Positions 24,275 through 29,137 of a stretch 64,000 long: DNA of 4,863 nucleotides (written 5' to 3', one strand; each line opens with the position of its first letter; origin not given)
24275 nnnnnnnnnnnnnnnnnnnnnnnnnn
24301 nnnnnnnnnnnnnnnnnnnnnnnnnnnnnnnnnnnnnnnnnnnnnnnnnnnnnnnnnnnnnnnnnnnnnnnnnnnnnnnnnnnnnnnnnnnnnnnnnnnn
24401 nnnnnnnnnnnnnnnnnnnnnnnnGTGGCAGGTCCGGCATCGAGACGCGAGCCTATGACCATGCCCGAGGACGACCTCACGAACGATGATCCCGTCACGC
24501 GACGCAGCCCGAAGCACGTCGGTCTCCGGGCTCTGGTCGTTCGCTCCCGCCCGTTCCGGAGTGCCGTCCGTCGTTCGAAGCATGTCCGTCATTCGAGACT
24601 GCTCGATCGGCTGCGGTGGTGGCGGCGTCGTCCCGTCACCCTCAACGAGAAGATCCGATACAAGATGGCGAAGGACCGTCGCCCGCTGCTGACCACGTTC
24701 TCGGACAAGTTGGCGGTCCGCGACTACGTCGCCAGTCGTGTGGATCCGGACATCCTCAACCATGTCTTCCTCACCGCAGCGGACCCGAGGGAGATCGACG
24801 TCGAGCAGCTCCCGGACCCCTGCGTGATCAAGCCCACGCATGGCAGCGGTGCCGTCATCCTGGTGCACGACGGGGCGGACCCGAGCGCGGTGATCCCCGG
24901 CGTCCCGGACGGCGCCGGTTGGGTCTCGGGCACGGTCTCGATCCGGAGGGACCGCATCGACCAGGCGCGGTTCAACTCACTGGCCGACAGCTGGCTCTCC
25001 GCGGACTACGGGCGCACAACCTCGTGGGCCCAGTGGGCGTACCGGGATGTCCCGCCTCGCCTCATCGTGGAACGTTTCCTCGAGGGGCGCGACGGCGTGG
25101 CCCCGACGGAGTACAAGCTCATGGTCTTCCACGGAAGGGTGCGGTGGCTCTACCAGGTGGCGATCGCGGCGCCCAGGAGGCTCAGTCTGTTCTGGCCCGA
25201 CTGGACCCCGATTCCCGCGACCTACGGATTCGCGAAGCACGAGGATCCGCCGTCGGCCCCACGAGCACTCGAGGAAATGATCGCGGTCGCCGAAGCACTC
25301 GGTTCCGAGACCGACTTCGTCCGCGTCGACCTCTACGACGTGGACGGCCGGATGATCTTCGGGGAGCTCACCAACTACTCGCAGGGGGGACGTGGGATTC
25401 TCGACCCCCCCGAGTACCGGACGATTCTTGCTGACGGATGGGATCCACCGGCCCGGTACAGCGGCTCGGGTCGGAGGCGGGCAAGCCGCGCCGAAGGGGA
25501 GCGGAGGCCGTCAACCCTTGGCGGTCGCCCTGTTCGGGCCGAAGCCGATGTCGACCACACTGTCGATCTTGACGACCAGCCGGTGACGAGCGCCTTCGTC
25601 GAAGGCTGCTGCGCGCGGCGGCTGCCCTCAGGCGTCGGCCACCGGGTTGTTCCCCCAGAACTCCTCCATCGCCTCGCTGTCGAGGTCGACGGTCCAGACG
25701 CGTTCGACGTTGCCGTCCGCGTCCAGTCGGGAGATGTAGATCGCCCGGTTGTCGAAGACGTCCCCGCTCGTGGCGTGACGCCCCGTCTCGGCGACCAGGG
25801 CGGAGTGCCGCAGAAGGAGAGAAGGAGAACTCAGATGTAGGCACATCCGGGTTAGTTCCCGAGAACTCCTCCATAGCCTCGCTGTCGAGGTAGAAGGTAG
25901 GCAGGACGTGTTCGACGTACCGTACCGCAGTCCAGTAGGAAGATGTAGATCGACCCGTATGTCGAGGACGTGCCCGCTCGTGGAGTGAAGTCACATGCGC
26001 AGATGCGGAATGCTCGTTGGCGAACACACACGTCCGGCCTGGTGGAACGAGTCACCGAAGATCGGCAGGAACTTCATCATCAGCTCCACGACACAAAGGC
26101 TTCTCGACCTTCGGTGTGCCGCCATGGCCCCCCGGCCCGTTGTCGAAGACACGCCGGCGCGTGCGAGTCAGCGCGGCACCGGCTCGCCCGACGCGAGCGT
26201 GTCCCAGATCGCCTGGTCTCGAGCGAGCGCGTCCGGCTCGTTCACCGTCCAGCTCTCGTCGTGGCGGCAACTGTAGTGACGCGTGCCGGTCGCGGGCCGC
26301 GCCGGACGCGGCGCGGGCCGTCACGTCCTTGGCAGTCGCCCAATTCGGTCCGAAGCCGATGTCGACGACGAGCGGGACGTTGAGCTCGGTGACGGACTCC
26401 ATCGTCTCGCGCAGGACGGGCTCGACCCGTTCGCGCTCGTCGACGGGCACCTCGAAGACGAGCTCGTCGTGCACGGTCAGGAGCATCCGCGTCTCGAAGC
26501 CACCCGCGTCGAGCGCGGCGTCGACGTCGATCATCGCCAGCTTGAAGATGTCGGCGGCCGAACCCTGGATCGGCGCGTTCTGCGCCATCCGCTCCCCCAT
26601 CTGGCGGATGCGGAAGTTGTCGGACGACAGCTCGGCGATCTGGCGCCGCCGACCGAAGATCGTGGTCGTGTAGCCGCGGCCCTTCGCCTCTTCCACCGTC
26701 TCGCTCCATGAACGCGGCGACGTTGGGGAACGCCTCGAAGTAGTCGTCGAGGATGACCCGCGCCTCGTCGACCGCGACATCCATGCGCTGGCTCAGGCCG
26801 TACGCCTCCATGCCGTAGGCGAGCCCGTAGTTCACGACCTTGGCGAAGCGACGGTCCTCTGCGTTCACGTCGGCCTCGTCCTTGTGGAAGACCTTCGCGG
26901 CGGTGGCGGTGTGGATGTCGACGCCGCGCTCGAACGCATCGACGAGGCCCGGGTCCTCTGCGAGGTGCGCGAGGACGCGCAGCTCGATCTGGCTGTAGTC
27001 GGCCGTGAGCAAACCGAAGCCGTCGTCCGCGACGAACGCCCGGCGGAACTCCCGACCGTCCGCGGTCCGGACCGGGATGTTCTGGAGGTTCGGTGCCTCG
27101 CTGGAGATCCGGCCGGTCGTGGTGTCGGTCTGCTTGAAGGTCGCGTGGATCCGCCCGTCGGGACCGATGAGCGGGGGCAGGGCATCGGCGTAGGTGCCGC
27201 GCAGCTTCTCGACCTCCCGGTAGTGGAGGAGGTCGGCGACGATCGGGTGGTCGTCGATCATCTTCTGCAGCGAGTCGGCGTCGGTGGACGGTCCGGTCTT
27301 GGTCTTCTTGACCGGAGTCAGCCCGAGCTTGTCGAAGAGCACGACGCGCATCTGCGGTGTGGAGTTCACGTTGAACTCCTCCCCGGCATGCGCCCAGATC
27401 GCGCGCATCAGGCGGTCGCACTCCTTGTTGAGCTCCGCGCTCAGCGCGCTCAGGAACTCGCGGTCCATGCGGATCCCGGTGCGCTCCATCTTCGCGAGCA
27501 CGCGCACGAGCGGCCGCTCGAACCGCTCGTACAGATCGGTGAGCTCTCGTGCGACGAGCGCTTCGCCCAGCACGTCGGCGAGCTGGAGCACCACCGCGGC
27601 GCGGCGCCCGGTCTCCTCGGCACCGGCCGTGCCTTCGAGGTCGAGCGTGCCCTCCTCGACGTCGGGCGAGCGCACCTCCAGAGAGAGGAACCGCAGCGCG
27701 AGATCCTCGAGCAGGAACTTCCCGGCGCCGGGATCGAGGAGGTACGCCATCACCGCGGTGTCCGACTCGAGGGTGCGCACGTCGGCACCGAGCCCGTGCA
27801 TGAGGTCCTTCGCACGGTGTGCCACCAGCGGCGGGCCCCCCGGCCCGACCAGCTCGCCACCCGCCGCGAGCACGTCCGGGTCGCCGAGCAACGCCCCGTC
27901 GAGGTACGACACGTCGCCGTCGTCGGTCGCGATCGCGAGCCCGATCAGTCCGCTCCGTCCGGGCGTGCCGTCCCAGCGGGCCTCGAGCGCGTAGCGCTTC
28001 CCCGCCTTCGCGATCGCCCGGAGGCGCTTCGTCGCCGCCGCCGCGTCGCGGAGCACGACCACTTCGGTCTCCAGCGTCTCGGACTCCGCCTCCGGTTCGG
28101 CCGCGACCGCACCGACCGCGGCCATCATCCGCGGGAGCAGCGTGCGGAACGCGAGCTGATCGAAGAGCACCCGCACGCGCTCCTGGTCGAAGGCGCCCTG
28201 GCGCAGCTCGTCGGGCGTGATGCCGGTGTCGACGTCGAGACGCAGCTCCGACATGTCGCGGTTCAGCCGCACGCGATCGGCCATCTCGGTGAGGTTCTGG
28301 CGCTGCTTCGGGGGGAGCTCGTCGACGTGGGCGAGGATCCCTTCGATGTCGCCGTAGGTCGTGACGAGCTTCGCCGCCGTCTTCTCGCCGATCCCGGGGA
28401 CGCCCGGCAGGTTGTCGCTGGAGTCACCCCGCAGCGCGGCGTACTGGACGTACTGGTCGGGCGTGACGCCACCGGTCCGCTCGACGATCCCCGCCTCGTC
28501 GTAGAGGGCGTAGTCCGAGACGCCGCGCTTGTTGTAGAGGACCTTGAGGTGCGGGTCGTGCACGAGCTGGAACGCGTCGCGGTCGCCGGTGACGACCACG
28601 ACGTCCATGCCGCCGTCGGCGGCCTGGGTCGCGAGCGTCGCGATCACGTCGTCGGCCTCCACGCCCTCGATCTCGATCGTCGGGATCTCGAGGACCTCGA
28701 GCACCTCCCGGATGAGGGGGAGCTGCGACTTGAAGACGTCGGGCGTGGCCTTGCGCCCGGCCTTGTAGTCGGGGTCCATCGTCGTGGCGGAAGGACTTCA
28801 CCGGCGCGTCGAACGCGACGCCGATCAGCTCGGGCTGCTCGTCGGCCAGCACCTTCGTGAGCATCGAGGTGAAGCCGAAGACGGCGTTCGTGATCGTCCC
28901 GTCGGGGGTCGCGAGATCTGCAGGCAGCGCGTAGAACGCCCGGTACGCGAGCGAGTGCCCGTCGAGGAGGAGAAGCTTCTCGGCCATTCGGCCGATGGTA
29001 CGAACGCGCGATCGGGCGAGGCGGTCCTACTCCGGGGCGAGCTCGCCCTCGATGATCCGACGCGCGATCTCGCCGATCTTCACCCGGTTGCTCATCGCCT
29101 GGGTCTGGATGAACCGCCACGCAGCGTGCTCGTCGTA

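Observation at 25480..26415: Second, orphan copy of the polA 3' end 810 bp downstream, bracketing AT-richer decaying tandem NTF2-like gene fragments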

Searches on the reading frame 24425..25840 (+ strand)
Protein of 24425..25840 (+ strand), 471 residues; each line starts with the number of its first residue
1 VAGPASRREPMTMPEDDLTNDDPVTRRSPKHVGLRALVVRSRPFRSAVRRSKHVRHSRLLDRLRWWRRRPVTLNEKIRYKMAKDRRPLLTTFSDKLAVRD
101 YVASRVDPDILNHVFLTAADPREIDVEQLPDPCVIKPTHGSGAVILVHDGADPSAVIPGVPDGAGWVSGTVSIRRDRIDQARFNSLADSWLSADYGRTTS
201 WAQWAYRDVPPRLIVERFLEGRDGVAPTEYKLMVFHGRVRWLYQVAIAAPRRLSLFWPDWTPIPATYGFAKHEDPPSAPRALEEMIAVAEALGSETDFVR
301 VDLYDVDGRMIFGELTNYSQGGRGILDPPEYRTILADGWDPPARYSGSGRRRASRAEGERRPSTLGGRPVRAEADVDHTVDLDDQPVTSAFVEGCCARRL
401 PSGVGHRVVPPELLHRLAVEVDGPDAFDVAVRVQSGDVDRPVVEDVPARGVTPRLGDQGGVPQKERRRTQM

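Call 9: search_protein_families(library=pfam, proteins=[window:24425-25840:+], max_evalue=1)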
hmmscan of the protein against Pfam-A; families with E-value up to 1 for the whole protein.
window:24425-25840:+ (471 aa): 1 family
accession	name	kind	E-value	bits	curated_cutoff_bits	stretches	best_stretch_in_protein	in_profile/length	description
PF14305.11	ATPgrasp_TupA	-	1.7e-23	83.8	25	1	75-336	1-237/241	TupA-like ATPgrasp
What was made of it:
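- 24455..25459 (+): TupA-like ATP-grasp amidoligase gene, convergent with polA. Its TAG stop is lost through a 1-nt deletion at 25460, so the ORF runs on to 25840. Pfam PF14305, 83.8 bits (call 9).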

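Call 54: find_encoding_contigs(protein=window:24455-25840:+, flank=3000, max_places=5)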
Protein window:24455-25840:+ (461 aa): no gene with exactly this product is on record in the collection.

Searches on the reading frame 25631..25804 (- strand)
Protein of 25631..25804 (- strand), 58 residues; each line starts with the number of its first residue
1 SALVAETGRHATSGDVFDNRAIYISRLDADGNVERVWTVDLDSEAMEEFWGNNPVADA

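Call 14: find_homologous_proteins(query=window:25631-25804:-, max_evalue=0.01)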
Query seq(58 aa): no candidate shares three 5-residue words with the query. No homologue found.
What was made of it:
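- Tried and rejected: A search with the 58-aa C-terminal fragment found nothing (call 14).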

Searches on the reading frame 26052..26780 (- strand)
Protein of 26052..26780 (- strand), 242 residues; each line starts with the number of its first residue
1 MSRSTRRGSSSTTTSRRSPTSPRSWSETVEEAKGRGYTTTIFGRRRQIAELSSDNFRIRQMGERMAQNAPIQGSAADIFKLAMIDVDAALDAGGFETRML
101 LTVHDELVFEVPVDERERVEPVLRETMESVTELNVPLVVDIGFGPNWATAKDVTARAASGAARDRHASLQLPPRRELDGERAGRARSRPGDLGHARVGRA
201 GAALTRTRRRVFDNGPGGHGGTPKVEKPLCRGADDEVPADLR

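Call 9: search_protein_families(library=pfam, proteins=[window:26052-26780:-], max_evalue=1)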
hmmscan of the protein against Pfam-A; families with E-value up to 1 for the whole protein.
window:26052-26780:- (242 aa): 1 family
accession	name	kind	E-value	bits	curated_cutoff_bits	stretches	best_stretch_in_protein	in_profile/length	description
PF00476.26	DNA_pol_A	-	4.4e-44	151.4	34.3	1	26-148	256-380/381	DNA polymerase family A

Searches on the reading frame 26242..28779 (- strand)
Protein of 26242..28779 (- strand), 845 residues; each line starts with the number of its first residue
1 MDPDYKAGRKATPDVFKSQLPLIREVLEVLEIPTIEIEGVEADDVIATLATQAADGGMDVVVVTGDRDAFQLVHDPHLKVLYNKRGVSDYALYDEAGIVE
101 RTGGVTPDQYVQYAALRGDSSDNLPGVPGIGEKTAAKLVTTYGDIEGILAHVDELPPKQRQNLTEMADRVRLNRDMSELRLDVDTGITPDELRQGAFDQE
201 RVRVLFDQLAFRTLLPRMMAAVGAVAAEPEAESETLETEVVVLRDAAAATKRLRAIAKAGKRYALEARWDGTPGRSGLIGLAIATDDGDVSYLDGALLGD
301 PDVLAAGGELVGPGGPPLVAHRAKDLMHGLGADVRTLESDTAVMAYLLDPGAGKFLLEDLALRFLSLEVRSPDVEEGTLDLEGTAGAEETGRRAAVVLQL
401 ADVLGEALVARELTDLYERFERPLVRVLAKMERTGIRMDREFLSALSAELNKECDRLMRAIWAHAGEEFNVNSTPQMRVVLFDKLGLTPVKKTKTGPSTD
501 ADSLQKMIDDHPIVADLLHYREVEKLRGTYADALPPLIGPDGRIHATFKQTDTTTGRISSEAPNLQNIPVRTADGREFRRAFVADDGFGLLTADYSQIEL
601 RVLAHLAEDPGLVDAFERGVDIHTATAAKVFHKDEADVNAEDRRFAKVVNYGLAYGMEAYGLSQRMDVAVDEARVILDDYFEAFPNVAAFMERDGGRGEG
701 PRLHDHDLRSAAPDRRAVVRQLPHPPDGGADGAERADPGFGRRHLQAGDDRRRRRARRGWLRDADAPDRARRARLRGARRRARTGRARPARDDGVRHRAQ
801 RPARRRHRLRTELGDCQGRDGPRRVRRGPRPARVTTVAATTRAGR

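Call 9: search_protein_families(library=pfam, proteins=[window:26242-28779:-], max_evalue=1)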
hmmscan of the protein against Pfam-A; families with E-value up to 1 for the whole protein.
window:26242-28779:- (845 aa): 6 families
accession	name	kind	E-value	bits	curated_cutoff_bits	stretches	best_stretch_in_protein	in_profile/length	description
PF00476.26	DNA_pol_A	-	8.6e-96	321.6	34.3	1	441-693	2-257/381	DNA polymerase family A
PF02739.22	5_3_exonuc_N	-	1.5e-29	103.3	34.3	1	2-103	67-164/164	5'-3' exonuclease, N-terminal resolvase-like domain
PF01367.25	5_3_exonuc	-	2.3e-29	102.2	40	1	105-199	1-96/97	5'-3' exonuclease, C-terminal SAM fold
PF14520.12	HHH_5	-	0.04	14.9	27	1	126-150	6-31/57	Helix-hairpin-helix domain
PF00633.29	HHH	-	0.19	12.1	24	1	126-138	15-27/30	Helix-hairpin-helix motif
PF12826.13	HHH_2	-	0.2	12.3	27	1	126-149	7-30/64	Helix-hairpin-helix motif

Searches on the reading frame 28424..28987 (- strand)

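Call 9: search_protein_families(library=pfam, proteins=[window:28424-28987:-], max_evalue=1)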
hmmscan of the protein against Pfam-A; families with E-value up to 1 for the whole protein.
window:28424-28987:- (187 aa): 1 family
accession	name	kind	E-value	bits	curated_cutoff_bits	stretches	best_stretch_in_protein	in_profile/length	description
PF02739.22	5_3_exonuc_N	-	5.5e-20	72.2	34.3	1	4-70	1-66/164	5'-3' exonuclease, N-terminal resolvase-like domain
